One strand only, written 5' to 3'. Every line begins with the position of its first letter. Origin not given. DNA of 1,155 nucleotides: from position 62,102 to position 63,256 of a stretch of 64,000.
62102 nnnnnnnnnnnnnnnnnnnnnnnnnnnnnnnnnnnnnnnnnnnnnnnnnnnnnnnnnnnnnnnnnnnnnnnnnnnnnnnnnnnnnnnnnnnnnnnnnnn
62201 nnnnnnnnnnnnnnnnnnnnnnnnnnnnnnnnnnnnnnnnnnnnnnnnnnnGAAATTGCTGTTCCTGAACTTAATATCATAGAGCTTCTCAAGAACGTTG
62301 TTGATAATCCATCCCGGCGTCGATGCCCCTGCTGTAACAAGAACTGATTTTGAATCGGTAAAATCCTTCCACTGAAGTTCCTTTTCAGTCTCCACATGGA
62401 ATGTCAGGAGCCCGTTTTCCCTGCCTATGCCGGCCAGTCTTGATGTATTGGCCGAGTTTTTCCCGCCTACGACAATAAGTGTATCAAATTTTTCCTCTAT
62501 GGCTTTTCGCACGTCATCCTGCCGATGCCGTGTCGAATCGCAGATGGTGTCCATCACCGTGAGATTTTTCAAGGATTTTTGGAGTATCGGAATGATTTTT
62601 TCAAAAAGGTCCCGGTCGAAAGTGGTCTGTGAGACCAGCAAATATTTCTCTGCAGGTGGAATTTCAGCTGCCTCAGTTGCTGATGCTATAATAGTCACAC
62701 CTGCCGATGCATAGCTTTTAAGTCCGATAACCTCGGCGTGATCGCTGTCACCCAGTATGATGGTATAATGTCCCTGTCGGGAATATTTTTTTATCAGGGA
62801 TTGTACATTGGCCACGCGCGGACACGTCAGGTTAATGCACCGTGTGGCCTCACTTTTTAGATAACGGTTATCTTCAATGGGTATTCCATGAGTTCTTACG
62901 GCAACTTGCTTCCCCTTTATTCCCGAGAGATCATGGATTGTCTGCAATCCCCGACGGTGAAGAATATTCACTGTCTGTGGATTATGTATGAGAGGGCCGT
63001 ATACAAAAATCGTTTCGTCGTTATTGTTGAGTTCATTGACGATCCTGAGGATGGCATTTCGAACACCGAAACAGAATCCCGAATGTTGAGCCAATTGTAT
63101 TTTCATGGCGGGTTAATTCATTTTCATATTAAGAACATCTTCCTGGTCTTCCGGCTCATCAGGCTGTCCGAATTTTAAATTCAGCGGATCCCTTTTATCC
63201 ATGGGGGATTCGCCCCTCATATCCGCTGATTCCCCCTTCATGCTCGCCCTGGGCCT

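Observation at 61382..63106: IspH (LytB) fused to a UbiA-superfamily membrane domain with degenerate Asp-rich motifs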

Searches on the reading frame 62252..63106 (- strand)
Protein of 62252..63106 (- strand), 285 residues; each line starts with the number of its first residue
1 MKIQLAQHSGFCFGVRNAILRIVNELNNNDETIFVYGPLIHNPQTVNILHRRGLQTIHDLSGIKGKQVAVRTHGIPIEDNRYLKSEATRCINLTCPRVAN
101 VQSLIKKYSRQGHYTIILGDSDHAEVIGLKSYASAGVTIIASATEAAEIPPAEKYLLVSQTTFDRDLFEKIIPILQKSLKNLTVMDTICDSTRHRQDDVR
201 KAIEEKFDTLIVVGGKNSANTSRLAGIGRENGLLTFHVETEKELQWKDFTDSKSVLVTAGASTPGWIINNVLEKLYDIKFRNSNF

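Call 72: search_solved_structures(query=window:62252-63106:-, max_evalue=1e-20, show_alignments=2)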
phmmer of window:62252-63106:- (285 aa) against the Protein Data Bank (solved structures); distinct sequences matched with E-value up to 1e-20: 10.
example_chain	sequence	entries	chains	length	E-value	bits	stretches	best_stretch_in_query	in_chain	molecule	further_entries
3dnf_A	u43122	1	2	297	1.9e-54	188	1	3-278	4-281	4-hydroxy-3-methylbut-2-enyl diphosphate reductase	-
4h4c_A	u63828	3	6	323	3.8e-33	118.2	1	1-277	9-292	4-hydroxy-3-methylbut-2-enyl diphosphate reductase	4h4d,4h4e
3urk_A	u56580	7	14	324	3.8e-33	118.2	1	1-277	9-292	4-hydroxy-3-methylbut-2-enyl diphosphate reductase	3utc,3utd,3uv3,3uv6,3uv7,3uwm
3ke8_A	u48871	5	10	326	3.9e-33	118.1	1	1-277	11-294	4-hydroxy-3-methylbut-2-enyl diphosphate reductase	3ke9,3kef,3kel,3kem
4eb3_A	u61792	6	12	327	4e-33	118.1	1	1-277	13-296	4-hydroxy-3-methylbut-2-enyl diphosphate reductase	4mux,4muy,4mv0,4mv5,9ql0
3f7t_A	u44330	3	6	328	4e-33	118.1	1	1-277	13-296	4-hydroxy-3-methylbut-2-enyl diphosphate reductase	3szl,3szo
3zgl_A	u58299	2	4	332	4.2e-33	118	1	1-277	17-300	4-HYDROXY-3-METHYLBUT-2-ENYL DIPHOSPHATE REDUCTASE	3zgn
3t0f_A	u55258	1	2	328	1e-32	116.8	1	1-277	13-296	4-hydroxy-3-methylbut-2-enyl diphosphate reductase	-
3szu_A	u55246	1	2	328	1e-32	116.8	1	1-277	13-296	4-hydroxy-3-methylbut-2-enyl diphosphate reductase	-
3t0g_A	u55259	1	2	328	2.7e-32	115.4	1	1-277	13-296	4-hydroxy-3-methylbut-2-enyl diphosphate reductase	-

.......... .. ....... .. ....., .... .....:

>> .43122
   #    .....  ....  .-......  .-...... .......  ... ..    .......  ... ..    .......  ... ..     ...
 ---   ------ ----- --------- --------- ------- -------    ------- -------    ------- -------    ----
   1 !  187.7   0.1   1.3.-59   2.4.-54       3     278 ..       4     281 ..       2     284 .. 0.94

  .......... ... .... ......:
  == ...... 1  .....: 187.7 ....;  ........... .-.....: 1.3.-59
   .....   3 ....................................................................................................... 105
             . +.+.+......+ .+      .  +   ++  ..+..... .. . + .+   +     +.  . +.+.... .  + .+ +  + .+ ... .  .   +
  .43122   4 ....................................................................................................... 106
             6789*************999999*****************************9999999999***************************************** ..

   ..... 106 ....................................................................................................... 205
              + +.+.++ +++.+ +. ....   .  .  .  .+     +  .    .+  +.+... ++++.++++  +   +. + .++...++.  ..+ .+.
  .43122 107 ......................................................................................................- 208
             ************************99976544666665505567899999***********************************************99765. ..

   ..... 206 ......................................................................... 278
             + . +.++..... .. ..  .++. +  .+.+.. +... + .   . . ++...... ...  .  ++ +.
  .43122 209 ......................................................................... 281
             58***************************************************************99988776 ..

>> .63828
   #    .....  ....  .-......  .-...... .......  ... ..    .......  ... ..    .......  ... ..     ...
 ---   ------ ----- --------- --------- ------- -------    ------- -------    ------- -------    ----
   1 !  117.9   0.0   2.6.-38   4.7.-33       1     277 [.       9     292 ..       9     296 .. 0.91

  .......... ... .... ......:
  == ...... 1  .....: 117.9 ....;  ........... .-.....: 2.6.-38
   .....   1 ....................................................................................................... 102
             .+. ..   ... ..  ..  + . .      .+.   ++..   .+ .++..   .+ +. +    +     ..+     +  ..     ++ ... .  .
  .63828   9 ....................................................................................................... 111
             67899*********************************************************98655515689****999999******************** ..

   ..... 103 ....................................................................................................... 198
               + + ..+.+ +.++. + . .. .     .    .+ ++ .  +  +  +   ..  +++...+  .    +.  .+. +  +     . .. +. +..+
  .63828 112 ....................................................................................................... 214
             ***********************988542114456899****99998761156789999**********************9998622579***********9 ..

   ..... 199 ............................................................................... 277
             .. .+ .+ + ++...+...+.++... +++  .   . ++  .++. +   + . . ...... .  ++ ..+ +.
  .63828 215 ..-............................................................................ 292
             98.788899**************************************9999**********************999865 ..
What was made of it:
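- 63071..63073 (-): Cys12, first [4Fe-4S] ligand. Aligned to GFCxGV of the A. aeolicus and E. coli IspH structures (call 72).
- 62822..62824 (-): Cys95, second [4Fe-4S] ligand. Aligned to TCPxV of the IspH structures (call 72).
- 62540..62542 (-): Cys189, third [4Fe-4S] ligand. Aligned to ICxxT of the IspH structures (call 72).
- On IspH / LytB (HMBPP reductase, TIGR00216 / PF02401): C12, C95 and C189 align to these cysteines in 3dnf and E. coli IspH (call 72).
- Checked: C12, C95 and C189 align to the cluster cysteines of A. aeolicus and E. coli IspH (call 72).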
